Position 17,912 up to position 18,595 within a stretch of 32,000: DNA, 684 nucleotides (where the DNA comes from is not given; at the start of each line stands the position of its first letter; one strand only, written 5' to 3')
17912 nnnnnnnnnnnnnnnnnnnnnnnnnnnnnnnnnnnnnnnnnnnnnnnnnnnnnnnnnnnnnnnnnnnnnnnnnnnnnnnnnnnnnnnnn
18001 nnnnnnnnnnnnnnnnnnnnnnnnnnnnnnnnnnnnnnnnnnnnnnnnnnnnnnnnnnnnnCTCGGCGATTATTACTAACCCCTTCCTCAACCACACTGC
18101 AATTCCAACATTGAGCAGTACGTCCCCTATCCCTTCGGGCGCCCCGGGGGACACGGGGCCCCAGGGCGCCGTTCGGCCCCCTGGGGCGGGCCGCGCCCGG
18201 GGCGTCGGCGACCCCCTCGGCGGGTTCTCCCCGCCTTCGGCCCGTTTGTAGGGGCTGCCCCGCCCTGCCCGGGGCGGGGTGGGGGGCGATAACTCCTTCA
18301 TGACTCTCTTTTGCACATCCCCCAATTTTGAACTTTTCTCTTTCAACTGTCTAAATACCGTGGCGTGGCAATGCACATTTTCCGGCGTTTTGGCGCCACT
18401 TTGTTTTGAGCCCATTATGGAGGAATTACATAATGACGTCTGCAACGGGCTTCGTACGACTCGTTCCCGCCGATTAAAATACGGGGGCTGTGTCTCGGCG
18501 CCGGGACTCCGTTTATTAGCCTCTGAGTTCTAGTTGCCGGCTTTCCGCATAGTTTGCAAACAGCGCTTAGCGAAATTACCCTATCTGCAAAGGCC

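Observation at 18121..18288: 168-nt island of about 83% GC with strand-specific long-range pairing: candidate structured RNA of unknown family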

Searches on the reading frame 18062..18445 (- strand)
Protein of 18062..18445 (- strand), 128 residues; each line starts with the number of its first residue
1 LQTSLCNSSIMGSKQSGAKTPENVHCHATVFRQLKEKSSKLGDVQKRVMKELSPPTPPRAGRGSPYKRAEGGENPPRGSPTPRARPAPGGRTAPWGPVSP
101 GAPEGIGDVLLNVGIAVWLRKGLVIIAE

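Call 13: search_protein_families(library=pfam, proteins=[window:18062-18445:-])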
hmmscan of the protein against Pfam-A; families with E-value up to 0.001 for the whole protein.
window:18062-18445:- (128 aa): 0 families

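Call 34: find_homologous_proteins(query=window:18062-18415:-, max_evalue=0.01)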
Query window:18062-18415:- (118 aa): 2 proteins with E <= 0.01 among 12 candidates.
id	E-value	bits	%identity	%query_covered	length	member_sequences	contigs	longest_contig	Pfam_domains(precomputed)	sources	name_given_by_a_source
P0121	4.1e-70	251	98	100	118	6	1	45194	-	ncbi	-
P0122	3.3e-9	55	56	64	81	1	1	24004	-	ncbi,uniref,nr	ncbi:hypothetical protein CGL52_10830 [Pyrobaculum aerophilum]|uniref:PaREP13 n=1 Tax=Pyrobaculum ae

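Call 37: find_encoding_contigs(protein=P0122, flank=5000, max_places=6)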
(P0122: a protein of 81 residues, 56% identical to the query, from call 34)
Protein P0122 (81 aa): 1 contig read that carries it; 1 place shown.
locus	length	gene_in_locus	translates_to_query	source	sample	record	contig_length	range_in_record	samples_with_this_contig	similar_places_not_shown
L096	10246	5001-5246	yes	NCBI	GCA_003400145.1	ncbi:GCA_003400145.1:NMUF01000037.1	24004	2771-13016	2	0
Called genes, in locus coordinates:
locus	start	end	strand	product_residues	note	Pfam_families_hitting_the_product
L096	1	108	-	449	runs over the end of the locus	PF08543:Phos_pyr_kin, PF00294:PfkB, PF10120:ThiN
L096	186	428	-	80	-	-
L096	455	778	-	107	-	-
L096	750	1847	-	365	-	PF00005:ABC_tran (faint), PF02463:SMC_N (faint), PF13604:AAA_30 (faint), PF00004:AAA (faint), PF13304:AAA_21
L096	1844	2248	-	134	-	-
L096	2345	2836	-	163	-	PF09512:ThiW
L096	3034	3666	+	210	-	PF06168:DUF981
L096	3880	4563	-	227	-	-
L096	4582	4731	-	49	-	-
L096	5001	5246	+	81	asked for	-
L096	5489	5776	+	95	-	PF25212:HVO_A0114 (faint), PF01022:HTH_5 (weak), PF01047:MarR (weak)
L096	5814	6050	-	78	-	-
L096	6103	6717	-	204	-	PF00174:Oxidored_molyb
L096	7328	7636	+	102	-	-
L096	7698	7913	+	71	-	-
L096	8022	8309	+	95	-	-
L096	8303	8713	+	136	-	-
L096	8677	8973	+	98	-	-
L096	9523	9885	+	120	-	-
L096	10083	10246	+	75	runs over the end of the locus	-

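Call 46: list_cluster_members(proteins=[P0122])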
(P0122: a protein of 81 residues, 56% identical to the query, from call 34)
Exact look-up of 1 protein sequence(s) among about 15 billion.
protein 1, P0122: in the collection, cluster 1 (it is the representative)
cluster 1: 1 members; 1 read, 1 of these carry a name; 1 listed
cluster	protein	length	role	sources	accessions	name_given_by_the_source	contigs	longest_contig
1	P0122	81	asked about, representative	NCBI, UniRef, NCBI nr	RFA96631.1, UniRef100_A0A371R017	hypothetical protein CGL52_10830 [Pyrobaculum aerophilum] | PaREP13 n=1 Tax=Pyrobaculum aerophilum TaxID=13773 RepID=A0A371R017_9CREN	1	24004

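Call 47: find_homologous_proteins(query=A2, max_evalue=10)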
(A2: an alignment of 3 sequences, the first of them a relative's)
Query A2 (3 sequences) (81 aa, profile of the alignment): 5 proteins with E <= 10 among 790 candidates.
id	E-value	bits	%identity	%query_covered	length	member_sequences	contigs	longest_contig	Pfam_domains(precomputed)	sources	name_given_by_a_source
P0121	1.6e-70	252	55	96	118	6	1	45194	-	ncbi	-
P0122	1.4e-26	111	100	100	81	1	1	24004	-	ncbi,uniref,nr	ncbi:hypothetical protein CGL52_10830 [Pyrobaculum aerophilum]|uniref:PaREP13 n=1 Tax=Pyrobaculum ae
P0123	3.8e-16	77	75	84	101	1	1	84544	-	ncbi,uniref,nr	ncbi:hypothetical protein [Pyrobaculum aerophilum]|uniref:PaREP13 n=1 Tax=Pyrobaculum aerophilum Tax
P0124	1.3e-10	59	61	41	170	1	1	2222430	-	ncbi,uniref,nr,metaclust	ncbi:paREP13 [Pyrobaculum aerophilum str. IM2]|uniref:PaREP13 n=1 Tax=Pyrobaculum aerophilum (strain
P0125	1.4e+0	27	53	56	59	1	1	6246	-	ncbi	-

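Call 48: find_encoding_contigs(protein=P0124, flank=10000, max_places=4)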
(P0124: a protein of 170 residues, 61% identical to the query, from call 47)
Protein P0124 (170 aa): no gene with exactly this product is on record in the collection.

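Call 49: find_encoding_contigs(protein=P0123, flank=10000, max_places=4)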
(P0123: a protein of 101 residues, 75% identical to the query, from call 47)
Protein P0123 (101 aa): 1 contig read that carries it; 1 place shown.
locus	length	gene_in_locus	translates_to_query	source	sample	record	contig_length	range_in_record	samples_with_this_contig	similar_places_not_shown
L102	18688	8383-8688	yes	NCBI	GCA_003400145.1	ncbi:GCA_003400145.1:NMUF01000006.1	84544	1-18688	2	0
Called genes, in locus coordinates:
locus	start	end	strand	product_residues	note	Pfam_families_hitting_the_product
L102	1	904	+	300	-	PF00005:ABC_tran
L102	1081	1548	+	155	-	PF12686:DUF3800 (weak)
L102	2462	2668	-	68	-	PF01384:PHO4 (weak)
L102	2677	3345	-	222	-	PF01384:PHO4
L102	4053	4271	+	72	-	-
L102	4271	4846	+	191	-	-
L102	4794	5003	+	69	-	-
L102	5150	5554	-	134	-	PF01909:NTP_transf_2, PF18765:Polbeta (weak)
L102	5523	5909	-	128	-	PF05168:HEPN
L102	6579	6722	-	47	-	-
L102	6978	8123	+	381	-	PF07282:Cas12f1-like_TNB (weak)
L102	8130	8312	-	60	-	-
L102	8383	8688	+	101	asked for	-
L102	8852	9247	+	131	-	-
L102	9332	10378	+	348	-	-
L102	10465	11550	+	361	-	PF07775:PaRep2b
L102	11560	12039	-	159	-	PF05942:PaREP1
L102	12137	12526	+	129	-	PF05168:HEPN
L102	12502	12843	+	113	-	PF01909:NTP_transf_2, PF18765:Polbeta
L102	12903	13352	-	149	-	PF02517:Rce1-like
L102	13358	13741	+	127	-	-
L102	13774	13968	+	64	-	-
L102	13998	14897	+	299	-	PF07690:MFS_1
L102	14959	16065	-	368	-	PF01264:Chorismate_synt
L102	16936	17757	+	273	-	-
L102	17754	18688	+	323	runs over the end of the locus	-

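Call 50: find_encoding_contigs(protein=P0125, flank=5000, max_places=3)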
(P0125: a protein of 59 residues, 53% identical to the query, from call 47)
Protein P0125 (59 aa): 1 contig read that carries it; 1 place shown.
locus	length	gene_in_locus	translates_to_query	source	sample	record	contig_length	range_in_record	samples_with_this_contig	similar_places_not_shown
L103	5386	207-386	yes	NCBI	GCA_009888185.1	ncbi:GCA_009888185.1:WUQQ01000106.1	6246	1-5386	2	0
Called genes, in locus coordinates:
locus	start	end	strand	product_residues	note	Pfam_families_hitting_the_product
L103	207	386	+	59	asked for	-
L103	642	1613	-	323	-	PF03186:CobD_Cbib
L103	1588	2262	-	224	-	PF02654:CobS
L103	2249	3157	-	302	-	PF00155:Aminotran_1_2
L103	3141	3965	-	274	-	PF00733:Asn_synthase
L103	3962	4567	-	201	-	PF01902:Diphthami_syn_2_N (weak)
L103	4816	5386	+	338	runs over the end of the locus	PF02277:DBI_PRT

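Call 56: search_protein_families(library=pfam, proteins=[L102:6978-8120:+, P0124, P0123], max_evalue=0.1)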
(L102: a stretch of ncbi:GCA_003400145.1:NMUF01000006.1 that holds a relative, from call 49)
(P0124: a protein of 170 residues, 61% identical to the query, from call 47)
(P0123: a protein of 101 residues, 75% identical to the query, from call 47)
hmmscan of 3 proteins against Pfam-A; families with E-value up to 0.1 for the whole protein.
L102:6978-8120:+ (381 aa): 3 families
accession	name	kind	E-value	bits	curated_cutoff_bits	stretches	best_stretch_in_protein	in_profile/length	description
PF07282.18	Cas12f1-like_TNB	-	2.6e-06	27.9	26.3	1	298-351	2-53/60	Cas12f1-like, TNB domain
PF04840.18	Vps16_C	-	0.0073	15.8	21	1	216-294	130-209/320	Vps16, C-terminal region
PF14768.12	RPA_interact_C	-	0.064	14.2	25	0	324-350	1-27/80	Replication protein A interacting C-terminal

P0124 (170 aa): 0 families

P0123 (101 aa): 0 families

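Call 57: search_protein_families(library=ncbifam, proteins=[L102:6978-8120:+, P0124], max_evalue=0.1)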
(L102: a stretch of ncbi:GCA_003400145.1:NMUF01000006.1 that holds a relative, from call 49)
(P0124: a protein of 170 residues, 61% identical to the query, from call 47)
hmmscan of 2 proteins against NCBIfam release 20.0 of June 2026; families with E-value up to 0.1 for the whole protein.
L102:6978-8120:+ (381 aa): 3 families
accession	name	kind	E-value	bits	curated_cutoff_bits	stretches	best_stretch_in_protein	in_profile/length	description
NF040570.1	guided_TnpB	subfamily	2.2e-09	37.1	100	1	104-352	130-380/389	RNA-guided endonuclease TnpB family protein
TIGR01766.2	TIGR01766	domain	0.0099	16.4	32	1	254-316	12-74/82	IS200/IS605 family accessory protein TnpB-related protein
NF045535.1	Sel_Asgard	equivalog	0.031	14.2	132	1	260-304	97-139/195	putative selenocysteine system protein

P0124 (170 aa): 2 families
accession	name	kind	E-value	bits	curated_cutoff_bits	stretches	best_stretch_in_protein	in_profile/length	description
NF004501.0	PRK05846.1-5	subfamily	0.0075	15.1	598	1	98-159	230-291/492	NADH-quinone oxidoreductase subunit M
NF046116.1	adhesin_Lcl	equivalog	0.012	14.1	500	1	22-88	80-145/431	collagen-like adhesin Lcl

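Call 74: find_related_loci(query=L102:6978-8120:+, collection=viral_contigs, flank=3000)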
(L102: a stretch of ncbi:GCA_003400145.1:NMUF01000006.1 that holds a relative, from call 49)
Query L102:6978-8120:+ (381 aa) in viral_contigs; peptide patterns used: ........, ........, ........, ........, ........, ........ (x = any residue, [..] = any of these).
2 stretches matched a pattern, but none encodes a relative of the query by tblastn (E <= 1e-3).

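Call 82: search_solved_structures(query=L102:6978-8120:+, max_evalue=1)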
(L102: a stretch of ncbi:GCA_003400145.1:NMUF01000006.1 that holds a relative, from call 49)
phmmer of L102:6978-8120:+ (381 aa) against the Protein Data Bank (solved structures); distinct sequences matched with E-value up to 1: 4.
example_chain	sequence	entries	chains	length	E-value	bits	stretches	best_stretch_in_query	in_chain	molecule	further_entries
9yyg_A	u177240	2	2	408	0.002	20.3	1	127-353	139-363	AI-designed RNA-guided nuclease | AI-generated RNA-guided nuclease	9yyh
4bx9_C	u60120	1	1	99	0.31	13.1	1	230-293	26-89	VACUOLAR PROTEIN SORTING-ASSOCIATED PROTEIN 16 HOMOLOG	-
2mr6_A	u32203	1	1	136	0.76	11.8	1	219-308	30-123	De novo designed Protein OR462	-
1fou_A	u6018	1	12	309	0.99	11.5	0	57-153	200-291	UPPER COLLAR PROTEIN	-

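Call 87: search_protein_representatives(alignment_id=A2)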
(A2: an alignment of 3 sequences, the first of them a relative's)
Query: 3 sequences, 118 profile positions. Proteins with E-value up to 0.001 (for the whole library): 3; up to 1e-10: 3; up to 1e-30: 1. The best 3 are listed.
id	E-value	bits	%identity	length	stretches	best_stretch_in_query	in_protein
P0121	5.2e-71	252.4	-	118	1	1-118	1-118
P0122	4.5e-27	110.7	-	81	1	24-98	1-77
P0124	4.2e-11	59.2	-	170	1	31-96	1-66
